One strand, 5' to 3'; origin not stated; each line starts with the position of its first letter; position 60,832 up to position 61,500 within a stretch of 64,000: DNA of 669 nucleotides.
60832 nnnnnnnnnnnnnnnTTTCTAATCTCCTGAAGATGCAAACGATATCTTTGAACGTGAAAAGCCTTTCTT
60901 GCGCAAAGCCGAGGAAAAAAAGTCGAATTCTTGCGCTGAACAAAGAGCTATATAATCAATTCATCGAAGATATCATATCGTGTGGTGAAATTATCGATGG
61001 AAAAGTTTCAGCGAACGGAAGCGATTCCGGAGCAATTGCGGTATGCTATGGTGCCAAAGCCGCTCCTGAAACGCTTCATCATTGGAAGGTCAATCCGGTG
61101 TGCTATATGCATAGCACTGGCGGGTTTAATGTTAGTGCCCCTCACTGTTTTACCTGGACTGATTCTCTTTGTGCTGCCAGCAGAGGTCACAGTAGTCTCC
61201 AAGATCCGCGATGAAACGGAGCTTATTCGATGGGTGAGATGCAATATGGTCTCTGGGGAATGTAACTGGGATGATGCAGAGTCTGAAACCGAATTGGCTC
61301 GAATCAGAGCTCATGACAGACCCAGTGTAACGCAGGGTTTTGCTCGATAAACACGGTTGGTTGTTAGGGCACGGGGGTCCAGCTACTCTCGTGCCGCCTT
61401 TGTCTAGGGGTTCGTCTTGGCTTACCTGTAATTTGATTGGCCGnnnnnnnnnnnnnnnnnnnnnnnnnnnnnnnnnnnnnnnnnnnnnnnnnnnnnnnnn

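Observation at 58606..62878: Paralogous small membrane proteins flanking an opposite-strand TPR protein, next to a 16-TM sensor kinase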

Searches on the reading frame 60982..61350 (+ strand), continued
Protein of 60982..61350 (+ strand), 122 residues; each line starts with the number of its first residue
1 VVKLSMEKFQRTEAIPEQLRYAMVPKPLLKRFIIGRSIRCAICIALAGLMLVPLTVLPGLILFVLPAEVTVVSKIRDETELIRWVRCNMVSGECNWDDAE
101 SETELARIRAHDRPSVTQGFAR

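Call 53: find_encoding_contigs(protein=P0070, flank=8000, max_places=1)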
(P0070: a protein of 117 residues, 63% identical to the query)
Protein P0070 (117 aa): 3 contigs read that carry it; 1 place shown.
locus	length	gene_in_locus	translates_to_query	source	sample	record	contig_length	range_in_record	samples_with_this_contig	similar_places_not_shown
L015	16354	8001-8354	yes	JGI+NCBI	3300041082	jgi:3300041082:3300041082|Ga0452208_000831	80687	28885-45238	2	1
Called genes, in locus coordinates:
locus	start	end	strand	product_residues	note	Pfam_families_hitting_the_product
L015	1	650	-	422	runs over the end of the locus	PF00091:Tubulin, PF12327:FtsZ_C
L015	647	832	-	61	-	PF01402:RHH_1, PF23434:DUF7120 (weak)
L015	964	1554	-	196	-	PF03947:Ribosomal_L2_C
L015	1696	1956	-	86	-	PF00276:Ribosomal_L23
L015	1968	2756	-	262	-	PF00573:Ribosomal_L4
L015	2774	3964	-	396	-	PF00297:Ribosomal_L3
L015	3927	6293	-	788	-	PF02901:PFL-like, PF01228:Gly_radical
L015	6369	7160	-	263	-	PF02598:Methyltrn_RNA_3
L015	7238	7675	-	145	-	PF01951:Archease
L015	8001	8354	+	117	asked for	-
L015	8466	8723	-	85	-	-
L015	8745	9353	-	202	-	PF06197:DUF998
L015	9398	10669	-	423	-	PF00108:Thiolase_N, PF02803:Thiolase_C, PF22691:Thiolase_C_1 (faint)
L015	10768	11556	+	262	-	PF07819:PGAP1 (faint), PF00561:Abhydrolase_1, PF12146:Hydrolase_4, PF12697:Abhydrolase_6, PF03096:Ndr (faint)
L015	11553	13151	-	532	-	PF23613:ELP3_N, PF04055:Radical_SAM, PF16199:Radical_SAM_C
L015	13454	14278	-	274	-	PF00175:NAD_binding_1, PF10418:DHODB_Fe-S_bind (weak)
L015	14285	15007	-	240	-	PF01180:DHO_dh, PF03060:NMO, PF01207:Dus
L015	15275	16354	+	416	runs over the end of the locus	PF21572:Nop5_56-rel_N_Arc, PF01798:Nop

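Call 54: find_encoding_contigs(protein=P0056, flank=8000, max_places=1)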
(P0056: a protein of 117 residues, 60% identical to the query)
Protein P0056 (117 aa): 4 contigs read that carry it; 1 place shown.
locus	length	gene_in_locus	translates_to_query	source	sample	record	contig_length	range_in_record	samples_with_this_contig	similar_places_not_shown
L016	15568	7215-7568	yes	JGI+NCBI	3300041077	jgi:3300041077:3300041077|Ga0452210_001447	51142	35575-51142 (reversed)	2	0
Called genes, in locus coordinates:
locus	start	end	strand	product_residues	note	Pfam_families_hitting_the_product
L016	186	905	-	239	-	PF00181:Ribosomal_L2_N, PF03947:Ribosomal_L2_C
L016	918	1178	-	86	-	PF00276:Ribosomal_L23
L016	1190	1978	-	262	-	PF00573:Ribosomal_L4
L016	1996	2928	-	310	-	PF00297:Ribosomal_L3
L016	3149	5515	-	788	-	PF02901:PFL-like, PF01228:Gly_radical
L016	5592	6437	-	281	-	PF02598:Methyltrn_RNA_3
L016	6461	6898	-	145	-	PF01951:Archease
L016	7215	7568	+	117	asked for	-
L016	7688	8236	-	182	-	PF06197:DUF998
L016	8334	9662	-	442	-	PF00108:Thiolase_N, PF02803:Thiolase_C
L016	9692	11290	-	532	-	PF23613:ELP3_N, PF04055:Radical_SAM, PF16199:Radical_SAM_C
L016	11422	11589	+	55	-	PF04758:Ribosomal_S30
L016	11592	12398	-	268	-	PF00175:NAD_binding_1 (weak), PF10418:DHODB_Fe-S_bind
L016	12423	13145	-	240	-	PF01180:DHO_dh, PF03060:NMO (weak), PF01207:Dus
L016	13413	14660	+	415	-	PF21572:Nop5_56-rel_N_Arc, PF01798:Nop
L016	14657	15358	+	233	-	PF01269:Fibrillarin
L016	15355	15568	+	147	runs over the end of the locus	PF01886:DUF61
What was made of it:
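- Solo A-type genes occur in unrelated neighbourhoods (archease, DUF998, thiolase) without M317, HTH or hydrolase (calls 53, 54), so the hairpin protein cannot strictly depend on those partners. Solo hairpin genes exist with no hydrolase nearby (calls 53, 54).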

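Call 55: find_encoding_contigs(protein=P0012, flank=8000, max_places=1)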
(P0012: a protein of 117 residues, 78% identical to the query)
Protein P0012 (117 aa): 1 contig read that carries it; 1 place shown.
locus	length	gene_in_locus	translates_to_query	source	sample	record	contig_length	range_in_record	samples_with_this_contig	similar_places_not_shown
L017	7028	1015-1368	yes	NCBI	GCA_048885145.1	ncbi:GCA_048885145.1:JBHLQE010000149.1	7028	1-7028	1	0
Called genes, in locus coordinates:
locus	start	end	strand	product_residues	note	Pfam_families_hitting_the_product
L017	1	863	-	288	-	?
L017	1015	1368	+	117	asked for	-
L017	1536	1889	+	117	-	-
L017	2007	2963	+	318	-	-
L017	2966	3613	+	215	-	PF01022:HTH_5, PF12840:HTH_20 (weak)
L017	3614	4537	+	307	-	-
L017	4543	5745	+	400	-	PF00144:Beta-lactamase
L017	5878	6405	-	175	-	PF21473:OB_Ssb-like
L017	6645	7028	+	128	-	PF00174:Oxidored_molyb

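Call 71: find_encoding_contigs(protein=P0092, flank=10000, max_places=1)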
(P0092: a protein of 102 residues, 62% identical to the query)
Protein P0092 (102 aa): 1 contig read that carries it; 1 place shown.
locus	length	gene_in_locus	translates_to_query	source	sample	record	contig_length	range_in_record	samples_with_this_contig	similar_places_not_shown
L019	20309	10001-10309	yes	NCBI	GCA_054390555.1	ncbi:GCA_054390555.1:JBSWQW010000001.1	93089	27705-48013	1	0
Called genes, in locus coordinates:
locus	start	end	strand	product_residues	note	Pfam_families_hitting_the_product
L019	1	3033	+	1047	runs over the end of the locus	PF00515:TPR_1 (faint), PF07719:TPR_2 (faint), PF24885:TPR_NPHP3 (faint), PF13176:TPR_7 (faint), PF13181:TPR_8 (faint), PF13428:TPR_14 (faint), PF13424:TPR_12, PF13374:TPR_10 (weak), +2 more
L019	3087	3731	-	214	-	PF05239:PRC (weak)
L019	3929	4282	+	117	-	-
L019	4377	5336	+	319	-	-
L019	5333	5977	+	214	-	PF01022:HTH_5 (weak), PF12840:HTH_20 (faint), PF13412:HTH_24 (weak)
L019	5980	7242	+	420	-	PF00144:Beta-lactamase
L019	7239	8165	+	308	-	-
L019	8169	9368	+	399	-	PF00144:Beta-lactamase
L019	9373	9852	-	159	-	PF14196:ATC_hydrolase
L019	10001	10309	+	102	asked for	-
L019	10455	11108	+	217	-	-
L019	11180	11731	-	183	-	-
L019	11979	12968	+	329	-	PF00174:Oxidored_molyb, PF03404:Mo-co_dimer (weak)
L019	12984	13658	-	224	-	PF01135:PCMT, PF13489:Methyltransf_23, PF01209:Ubie_methyltran, PF08704:GCD14, PF13847:Methyltransf_31, PF08241:Methyltransf_11, PF08242:Methyltransf_12, PF13649:Methyltransf_25, +2 more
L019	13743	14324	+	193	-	PF00440:TetR_N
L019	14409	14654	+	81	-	PF11746:DUF3303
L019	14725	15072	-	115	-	-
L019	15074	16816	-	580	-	PF00890:FAD_binding_2 (weak), PF07992:Pyr_redox_2, PF13450:NAD_binding_8 (weak), PF12838:Fer4_7, PF13187:Fer4_9, PF13237:Fer4_10 (weak), PF14697:Fer4_21, PF00037:Fer4 (weak), +5 more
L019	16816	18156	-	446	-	PF00890:FAD_binding_2, PF01134:GIDA (faint), PF01266:DAO (weak), PF07992:Pyr_redox_2 (weak), PF12831:FAD_oxidored, PF13450:NAD_binding_8 (weak), PF00037:Fer4 (faint), PF13187:Fer4_9, +4 more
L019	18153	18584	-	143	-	PF02662:FlpD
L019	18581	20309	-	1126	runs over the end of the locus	PF01266:DAO (weak), PF07992:Pyr_redox_2 (weak), PF12831:FAD_oxidored (weak), PF13450:NAD_binding_8 (weak), PF14691:Fer4_20, PF07992:Pyr_redox_2, PF13450:NAD_binding_8, PF14697:Fer4_21, +18 more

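Call 73: search_protein_families(library=ncbifam, max_evalue=0.01, proteins=[L001:9515-10714:+, L004:8614-9873:+, L001:7938-8582:+, L017:3614-4534:+, L019:3929-4279:+, L019:10455-11105:+])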
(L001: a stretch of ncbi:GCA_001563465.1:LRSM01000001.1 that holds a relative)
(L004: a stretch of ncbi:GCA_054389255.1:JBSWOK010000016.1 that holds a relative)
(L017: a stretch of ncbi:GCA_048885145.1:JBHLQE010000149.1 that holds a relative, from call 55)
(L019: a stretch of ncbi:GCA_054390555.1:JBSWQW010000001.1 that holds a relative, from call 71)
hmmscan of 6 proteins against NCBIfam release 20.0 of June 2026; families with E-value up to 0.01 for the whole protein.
L001:9515-10714:+ (400 aa): 7 families
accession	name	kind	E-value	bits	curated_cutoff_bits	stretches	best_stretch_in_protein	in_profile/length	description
NF045925.1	3-sucCA_synth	equivalog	1.2e-40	139.4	800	1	43-341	25-308/498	3-succinylated cholic acid synthase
NF052559.1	MthAcHydAcmB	equivalog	3.6e-09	35.9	550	1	131-244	102-213/391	methyl acetate hydrolase AcmB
NF002968.0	PRK03642.1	equivalog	3.8e-09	35.9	385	1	47-240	27-238/432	penicillin binding protein PBP4B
NF038269.1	lipase_LipE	equivalog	2.8e-05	23.4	750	1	101-242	89-220/407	lipase LipE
NF009622.0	PRK13128.1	equivalog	0.0032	16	443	1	197-239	145-187/518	D-aminopeptidase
NF040478.1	blaLAQ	exception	0.006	15.6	850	1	81-251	56-214/380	LAQ family class C beta-lactamase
NF007943.0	PRK10662.1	equivalog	0.0082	14.8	266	0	146-239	129-219/380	D-alanyl-D-alanine-carboxypeptidase/endopeptidase AmpH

L004:8614-9873:+ (420 aa): 14 families
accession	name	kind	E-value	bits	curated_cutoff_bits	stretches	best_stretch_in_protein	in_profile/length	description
NF045925.1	3-sucCA_synth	equivalog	2.6e-45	154.8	800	1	44-372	27-335/498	3-succinylated cholic acid synthase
NF052559.1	MthAcHydAcmB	equivalog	3.8e-09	35.8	550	1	141-243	112-212/391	methyl acetate hydrolase AcmB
NF002968.0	PRK03642.1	equivalog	3.5e-08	32.7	385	1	145-241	145-239/432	penicillin binding protein PBP4B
NF038366.1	blaSFDC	exception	3.7e-06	26.3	840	1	103-254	83-219/382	SFDC family class C beta-lactamase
NF000185.2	BlaEC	exception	8.2e-05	21.7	850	1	103-249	79-210/377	BlaEC family class C beta-lactamase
NF007943.0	PRK10662.1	equivalog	8.5e-05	21.3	266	1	102-242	87-222/380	D-alanyl-D-alanine-carboxypeptidase/endopeptidase AmpH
NF009622.0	PRK13128.1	equivalog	0.00017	20.3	443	1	79-242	37-190/518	D-aminopeptidase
NF033085.1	bla_class_C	equivalog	0.0005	19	415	1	102-254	58-195/356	class C beta-lactamase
NF041662.1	ampC_Kaer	exception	0.00088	18.1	825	1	103-249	83-214/381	AmpC-Kaer family extended-spectrum class C beta-lactamase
NF012173.1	CMY2-MIR-ACT-EC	exception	0.0012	17.7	680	1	103-254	83-219/380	CMY2/MIR/ACT/EC family class C beta-lactamase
NF012102.1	blaDHA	exception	0.0027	16.9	800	1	104-254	83-218/379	DHA family class C beta-lactamase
NF033575.1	blaRHO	exception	0.0045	16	825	0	198-255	162-218/380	RHO family class C beta-lactamase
NF041665.1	blaPSZ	exception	0.0067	15.5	850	0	54-250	30-214/379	PSZ family class C beta-lactamase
NF053709.1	blaAKO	exception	0.0083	15.1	875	0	103-254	83-219/381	AKO family class C beta-lactamase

L001:7938-8582:+ (215 aa): 7 families
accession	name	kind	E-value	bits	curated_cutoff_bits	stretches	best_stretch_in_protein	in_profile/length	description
NF033788.1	HTH_metalloreg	subfamily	1.2e-06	28.2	55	1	20-73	3-56/77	metalloregulator ArsR/SmtB family transcription factor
NF053602.1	Phr_regulator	exception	2.1e-06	27.5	320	1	20-101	4-82/191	heat shock transcription regulator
NF005061.0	PRK06474.1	equivalog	5.4e-06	26.4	121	1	22-110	5-94/178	hypothetical protein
NF033789.1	repress_SdpR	subfamily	0.00024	21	100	1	22-73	2-52/79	autorepressor SdpR family transcription factor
NF041413.1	ArsR_Rv2640c_fam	equivalog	0.0064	16.9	155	0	23-73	37-89/118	Rv2640c family ArsR-like transcriptional regulator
NF040939.2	trans_reg_lrs14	equivalog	0.0067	16.5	90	0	21-84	12-78/103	Lrs14 family HTH-type transcriptional regulator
NF053606.1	Sta1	subfamily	0.0073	16.4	80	0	23-92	13-84/100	Sta1 family transcriptional regulator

L017:3614-4534:+ (307 aa): 0 families

L019:3929-4279:+ (117 aa): 0 families

L019:10455-11105:+ (217 aa): 0 families

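Call 82: find_related_loci(query=A8, collection=metagenome_contigs, flank=6000)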
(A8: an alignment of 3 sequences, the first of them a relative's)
Query A8 (147 aa) in metagenome_contigs; peptide patterns used: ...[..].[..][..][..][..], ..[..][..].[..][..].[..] (x = any residue, [..] = any of these).
110 stretches matched a pattern, but none encodes a relative of the query by tblastn (E <= 1e-3).

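Call 83: find_encoding_contigs(protein=P0151, flank=6000, max_places=2)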
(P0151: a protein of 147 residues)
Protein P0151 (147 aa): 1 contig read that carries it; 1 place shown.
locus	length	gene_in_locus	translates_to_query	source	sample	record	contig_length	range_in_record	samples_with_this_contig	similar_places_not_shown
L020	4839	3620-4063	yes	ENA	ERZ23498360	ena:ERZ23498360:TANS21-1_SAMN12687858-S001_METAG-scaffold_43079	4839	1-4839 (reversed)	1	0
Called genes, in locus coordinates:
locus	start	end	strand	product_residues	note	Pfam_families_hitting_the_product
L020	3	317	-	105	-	?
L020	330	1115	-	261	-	PF05448:AXE1 (faint), PF02129:Peptidase_S15, PF12146:Hydrolase_4, PF00561:Abhydrolase_1, PF12697:Abhydrolase_6 (faint), PF00326:Peptidase_S9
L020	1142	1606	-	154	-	PF12641:Flavodoxin_3 (weak), PF12724:Flavodoxin_5, PF00258:Flavodoxin_1 (weak)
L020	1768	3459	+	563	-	PF00246:Peptidase_M14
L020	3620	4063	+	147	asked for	-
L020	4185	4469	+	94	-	-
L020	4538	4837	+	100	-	?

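Call 84: list_cluster_members(proteins=[P0151, P0147, P0145, P0146, P0155, P0153, P0144, P0142, P0158, P0148])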
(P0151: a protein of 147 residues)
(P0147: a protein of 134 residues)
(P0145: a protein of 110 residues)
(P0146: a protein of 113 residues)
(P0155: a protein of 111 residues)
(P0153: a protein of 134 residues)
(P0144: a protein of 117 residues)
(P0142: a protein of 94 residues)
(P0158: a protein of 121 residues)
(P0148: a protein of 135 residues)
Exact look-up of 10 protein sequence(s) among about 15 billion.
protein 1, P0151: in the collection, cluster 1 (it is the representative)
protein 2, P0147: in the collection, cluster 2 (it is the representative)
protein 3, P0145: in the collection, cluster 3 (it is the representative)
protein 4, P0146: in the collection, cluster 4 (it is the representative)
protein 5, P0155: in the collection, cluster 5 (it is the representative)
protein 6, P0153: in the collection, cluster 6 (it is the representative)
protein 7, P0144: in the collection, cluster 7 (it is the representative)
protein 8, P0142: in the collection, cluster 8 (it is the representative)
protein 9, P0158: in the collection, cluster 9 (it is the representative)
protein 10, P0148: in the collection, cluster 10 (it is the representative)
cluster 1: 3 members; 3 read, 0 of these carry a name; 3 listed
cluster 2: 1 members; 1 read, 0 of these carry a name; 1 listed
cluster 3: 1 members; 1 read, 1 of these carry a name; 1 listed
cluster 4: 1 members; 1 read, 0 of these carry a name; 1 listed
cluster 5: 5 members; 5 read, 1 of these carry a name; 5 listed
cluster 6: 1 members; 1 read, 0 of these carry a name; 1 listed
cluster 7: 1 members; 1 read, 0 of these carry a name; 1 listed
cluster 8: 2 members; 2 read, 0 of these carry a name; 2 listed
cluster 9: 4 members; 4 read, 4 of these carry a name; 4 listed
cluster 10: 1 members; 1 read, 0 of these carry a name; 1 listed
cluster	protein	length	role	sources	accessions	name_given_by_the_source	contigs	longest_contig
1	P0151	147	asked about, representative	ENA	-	-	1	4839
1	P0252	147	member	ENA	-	-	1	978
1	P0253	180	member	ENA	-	-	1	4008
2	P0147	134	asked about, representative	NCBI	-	-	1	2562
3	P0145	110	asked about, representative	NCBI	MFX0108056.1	MAG: hypothetical protein ACFE7R_07220 [Candidatus Hodarchaeota archaeon]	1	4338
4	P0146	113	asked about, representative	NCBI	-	-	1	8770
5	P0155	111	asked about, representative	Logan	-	-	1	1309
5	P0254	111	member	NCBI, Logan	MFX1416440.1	MAG: hypothetical protein ACFFC0_06485 [Promethearchaeota archaeon]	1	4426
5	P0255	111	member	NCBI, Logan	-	-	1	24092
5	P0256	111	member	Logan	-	-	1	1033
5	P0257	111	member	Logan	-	-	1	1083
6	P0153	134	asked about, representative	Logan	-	-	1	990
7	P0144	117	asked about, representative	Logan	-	-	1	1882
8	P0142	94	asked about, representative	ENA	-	-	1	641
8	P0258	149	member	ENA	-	-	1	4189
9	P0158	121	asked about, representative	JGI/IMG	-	hypothetical protein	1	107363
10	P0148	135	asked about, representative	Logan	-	-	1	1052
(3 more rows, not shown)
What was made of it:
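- Distant members are named Hodarchaeota, Promethearchaeota or Thorarchaeota (call 84).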

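Call 85: find_encoding_contigs(protein=P0145, flank=5000, max_places=1)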
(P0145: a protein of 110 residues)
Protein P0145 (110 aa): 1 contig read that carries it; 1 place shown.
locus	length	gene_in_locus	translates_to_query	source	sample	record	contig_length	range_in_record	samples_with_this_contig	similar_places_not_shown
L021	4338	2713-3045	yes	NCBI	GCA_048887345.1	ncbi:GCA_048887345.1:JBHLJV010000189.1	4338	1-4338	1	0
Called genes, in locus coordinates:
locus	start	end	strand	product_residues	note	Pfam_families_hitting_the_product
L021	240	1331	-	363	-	PF00478:IMPDH (faint), PF03060:NMO, PF01070:FMN_dh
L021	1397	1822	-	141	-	PF02036:SCP2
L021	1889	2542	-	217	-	PF02811:PHP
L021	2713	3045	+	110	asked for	-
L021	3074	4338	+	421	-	PF00144:Beta-lactamase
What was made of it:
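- The Hodarchaeota locus, as far as its 4.3-kb contig shows, has the hairpin plus hydrolase but no HTH or M317 (call 85).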

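Call 86: find_encoding_contigs(protein=P0255, flank=7000, max_places=1)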
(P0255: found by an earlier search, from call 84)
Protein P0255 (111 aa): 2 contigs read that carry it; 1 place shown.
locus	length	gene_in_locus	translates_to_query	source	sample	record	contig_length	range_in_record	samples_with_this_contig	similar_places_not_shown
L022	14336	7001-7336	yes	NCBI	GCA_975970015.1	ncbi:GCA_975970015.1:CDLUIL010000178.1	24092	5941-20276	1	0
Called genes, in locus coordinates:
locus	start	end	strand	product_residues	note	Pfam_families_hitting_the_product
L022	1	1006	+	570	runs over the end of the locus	PF13181:TPR_8 (faint), PF13374:TPR_10 (faint), PF07721:TPR_4 (faint), PF17874:TPR_MalT, PF13424:TPR_12, PF00515:TPR_1 (weak), PF07719:TPR_2 (weak), PF13424:TPR_12, +1 more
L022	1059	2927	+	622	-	PF13428:TPR_14 (faint), PF13374:TPR_10 (faint), PF13181:TPR_8 (faint), PF07719:TPR_2 (faint), PF00515:TPR_1 (faint), PF13424:TPR_12 (weak), PF17874:TPR_MalT, PF13424:TPR_12, +2 more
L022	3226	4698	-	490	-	PF13424:TPR_12 (faint), PF07719:TPR_2 (faint), PF13181:TPR_8 (faint)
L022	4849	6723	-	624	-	PF00496:SBP_bac_5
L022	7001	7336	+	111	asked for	-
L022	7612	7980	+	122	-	-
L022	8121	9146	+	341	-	PF02826:2-Hacid_dh_C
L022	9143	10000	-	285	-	-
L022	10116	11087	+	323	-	PF01784:DUF34_NIF3 (faint)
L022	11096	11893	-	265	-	PF08241:Methyltransf_11, PF13649:Methyltransf_25 (weak)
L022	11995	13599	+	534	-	PF02690:Na_Pi_cotrans, PF01895:PhoU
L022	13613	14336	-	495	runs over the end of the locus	PF01019:G_glu_transpept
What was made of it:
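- Other distant members lie beside an M14 peptidase (call 83) or a peptide-binding SBP_bac_5 protein (call 86).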

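Call 91: search_protein_families(library=phrogs, max_evalue=0.01, proteins=[window:60997-61350:+, P0150])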
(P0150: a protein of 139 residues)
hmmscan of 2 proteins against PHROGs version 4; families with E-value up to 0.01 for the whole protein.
window:60997-61350:+ (117 aa): 0 families

P0150 (139 aa): 0 families

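Call 92: search_protein_families(library=padloc, max_evalue=0.01, proteins=[window:60997-61350:+, P0150])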
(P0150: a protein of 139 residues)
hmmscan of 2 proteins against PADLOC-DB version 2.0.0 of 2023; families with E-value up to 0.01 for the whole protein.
window:60997-61350:+ (117 aa): 0 families

P0150 (139 aa): 0 families

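Call 93: search_protein_families(library=pfam, alignment_id=A3, max_evalue=5)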
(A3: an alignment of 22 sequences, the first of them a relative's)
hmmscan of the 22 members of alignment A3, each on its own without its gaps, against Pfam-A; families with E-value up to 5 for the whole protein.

A. member 1, P0150 (139 aa): 1 family
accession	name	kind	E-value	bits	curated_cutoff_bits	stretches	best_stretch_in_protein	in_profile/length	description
PF23435.1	DUF7121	-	0.0092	15.8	29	1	97-133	156-192/307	Family of unknown function (DUF7121)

B. families by the number of members that match (of 22 scanned): 7 families
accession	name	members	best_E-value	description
PF06963.18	FPN1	2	0.029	Ferroportin1 (FPN1)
PF05808.16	Podoplanin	1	0.0021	Podoplanin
PF23435.1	DUF7121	1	0.0092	Family of unknown function (DUF7121)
PF02460.24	Patched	1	0.098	Patched SSD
PF09916.15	DUF2145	1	0.18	Uncharacterized protein conserved in bacteria (DUF2145)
PF10329.14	DUF2417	1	0.19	Region of unknown function (DUF2417)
PF16240.10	DUF4899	1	0.34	Domain of unknown function (DUF4899)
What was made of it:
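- On PGPGW / YbaN-like hairpin proteins (PF09656 and relatives): None of 22 diverse members hit it at E<=5 (call 93).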

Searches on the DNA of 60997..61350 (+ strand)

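Call 72: search_rna_families(sources=[L009, L001], threshold=evalue, max_evalue=0.1)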
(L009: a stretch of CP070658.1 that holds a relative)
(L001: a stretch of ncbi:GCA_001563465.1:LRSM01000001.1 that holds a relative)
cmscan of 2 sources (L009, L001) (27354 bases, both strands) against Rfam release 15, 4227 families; matches with E-value up to 0.1: 0.
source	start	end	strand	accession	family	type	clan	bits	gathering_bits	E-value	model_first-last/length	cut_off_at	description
